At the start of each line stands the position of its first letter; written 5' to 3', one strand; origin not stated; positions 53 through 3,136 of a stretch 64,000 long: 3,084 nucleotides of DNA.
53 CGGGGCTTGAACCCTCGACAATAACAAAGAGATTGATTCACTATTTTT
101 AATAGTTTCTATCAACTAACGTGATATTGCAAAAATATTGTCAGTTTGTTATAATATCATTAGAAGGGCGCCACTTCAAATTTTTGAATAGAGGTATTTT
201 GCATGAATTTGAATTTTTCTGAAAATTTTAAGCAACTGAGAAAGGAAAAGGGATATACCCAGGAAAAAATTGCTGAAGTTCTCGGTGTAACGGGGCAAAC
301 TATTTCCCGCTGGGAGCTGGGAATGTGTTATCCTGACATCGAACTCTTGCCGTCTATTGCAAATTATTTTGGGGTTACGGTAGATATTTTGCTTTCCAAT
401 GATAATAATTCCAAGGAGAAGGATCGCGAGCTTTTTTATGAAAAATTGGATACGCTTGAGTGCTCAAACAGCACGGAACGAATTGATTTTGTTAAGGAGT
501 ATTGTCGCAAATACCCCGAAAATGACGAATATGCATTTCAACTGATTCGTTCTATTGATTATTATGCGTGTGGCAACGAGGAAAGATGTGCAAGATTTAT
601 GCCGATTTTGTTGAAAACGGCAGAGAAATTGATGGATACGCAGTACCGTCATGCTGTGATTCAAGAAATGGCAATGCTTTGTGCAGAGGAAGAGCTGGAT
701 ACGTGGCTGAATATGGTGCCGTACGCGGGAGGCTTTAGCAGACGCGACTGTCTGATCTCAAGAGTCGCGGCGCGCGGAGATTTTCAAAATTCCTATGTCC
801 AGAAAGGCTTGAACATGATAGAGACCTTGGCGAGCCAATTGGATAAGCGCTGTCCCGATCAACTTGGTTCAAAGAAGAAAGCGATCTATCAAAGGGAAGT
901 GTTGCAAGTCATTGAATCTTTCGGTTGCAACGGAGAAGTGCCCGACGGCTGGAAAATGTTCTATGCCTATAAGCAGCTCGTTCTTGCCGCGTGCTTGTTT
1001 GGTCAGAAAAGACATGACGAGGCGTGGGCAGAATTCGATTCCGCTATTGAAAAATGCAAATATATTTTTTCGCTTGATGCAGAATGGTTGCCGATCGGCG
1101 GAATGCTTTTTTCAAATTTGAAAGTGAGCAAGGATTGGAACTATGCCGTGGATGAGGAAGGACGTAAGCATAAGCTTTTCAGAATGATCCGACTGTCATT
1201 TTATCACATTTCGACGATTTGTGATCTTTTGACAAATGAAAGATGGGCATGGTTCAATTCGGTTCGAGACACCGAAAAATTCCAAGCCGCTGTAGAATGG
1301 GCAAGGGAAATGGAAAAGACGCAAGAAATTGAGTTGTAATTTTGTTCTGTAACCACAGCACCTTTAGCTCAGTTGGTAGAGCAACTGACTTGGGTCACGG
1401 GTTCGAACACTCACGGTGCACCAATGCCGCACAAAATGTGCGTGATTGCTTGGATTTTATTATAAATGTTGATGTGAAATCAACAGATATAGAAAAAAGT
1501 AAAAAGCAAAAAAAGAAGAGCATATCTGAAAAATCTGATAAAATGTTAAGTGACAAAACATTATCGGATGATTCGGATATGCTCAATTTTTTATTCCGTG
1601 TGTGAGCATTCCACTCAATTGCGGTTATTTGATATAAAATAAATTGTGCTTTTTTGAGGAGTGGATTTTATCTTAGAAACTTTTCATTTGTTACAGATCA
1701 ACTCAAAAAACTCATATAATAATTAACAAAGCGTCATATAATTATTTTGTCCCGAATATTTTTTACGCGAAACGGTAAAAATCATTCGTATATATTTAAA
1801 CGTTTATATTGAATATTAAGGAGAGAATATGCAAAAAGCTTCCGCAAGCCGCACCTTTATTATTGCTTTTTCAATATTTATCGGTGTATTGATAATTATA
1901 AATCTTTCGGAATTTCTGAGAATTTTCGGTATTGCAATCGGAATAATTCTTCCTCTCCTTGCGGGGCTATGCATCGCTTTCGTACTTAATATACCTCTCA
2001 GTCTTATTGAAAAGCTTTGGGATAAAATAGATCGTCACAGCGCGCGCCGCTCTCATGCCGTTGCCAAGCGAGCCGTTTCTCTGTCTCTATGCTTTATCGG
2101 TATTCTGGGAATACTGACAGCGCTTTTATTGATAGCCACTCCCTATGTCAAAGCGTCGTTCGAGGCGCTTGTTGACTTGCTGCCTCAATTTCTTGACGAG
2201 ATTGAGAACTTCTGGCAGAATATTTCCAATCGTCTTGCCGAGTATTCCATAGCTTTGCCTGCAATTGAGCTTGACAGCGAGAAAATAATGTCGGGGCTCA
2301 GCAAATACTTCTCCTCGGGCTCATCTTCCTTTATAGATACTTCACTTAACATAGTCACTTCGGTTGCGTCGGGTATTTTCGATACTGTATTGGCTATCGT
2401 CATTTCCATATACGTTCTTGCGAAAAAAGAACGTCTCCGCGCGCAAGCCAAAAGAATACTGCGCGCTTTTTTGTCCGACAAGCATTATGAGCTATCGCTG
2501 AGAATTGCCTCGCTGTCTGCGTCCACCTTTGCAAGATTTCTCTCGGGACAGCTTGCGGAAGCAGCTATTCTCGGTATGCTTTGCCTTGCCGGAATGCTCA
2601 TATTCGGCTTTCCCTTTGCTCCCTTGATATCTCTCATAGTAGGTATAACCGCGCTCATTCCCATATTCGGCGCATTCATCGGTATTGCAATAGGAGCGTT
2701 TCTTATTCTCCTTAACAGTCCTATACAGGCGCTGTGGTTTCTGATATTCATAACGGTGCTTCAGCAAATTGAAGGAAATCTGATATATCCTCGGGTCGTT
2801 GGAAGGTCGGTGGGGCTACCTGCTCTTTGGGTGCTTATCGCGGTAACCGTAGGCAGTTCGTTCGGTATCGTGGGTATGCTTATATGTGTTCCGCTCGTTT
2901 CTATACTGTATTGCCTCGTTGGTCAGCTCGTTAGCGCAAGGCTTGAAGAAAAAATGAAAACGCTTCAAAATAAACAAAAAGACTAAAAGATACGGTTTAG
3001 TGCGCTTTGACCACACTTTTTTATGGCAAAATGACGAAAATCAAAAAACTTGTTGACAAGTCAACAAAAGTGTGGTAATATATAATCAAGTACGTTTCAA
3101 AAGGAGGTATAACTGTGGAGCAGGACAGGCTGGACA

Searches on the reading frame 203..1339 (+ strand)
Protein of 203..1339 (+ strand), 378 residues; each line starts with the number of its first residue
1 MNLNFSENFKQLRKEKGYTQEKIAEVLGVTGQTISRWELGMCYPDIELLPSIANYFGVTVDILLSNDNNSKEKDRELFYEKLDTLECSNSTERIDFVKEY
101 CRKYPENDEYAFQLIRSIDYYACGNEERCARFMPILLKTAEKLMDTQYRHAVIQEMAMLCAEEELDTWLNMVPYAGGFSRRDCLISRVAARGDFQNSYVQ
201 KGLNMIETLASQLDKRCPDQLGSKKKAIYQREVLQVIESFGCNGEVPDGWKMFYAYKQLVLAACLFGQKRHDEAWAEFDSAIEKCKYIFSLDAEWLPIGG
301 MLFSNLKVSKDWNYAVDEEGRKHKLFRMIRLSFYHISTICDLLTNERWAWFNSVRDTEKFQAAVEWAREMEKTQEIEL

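Call 55: search_protein_families(library=pfam, proteins=[window:203-1339:+], max_evalue=0.00001)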
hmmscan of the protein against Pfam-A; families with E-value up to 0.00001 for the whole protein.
window:203-1339:+ (378 aa): 3 families
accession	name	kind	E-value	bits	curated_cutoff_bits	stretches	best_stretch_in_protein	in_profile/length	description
PF01381.28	HTH_3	-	1.7e-13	50.8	23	1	10-63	2-55/55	Helix-turn-helix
PF12844.13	HTH_19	-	2.1e-11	44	30.2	1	7-64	2-59/64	Helix-turn-helix domain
PF13560.12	HTH_31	-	4.6e-08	33.7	27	1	9-61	6-59/64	Helix-turn-helix domain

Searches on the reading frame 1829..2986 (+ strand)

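Call 55: search_protein_families(library=pfam, proteins=[window:1829-2986:+], max_evalue=0.00001)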
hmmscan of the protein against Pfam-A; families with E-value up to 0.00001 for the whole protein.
window:1829-2986:+ (385 aa): 1 family
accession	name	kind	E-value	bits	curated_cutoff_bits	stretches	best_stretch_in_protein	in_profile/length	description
PF01594.21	AI-2E_transport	-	2.5e-49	168.7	34.3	1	18-364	3-323/327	AI-2E family transporter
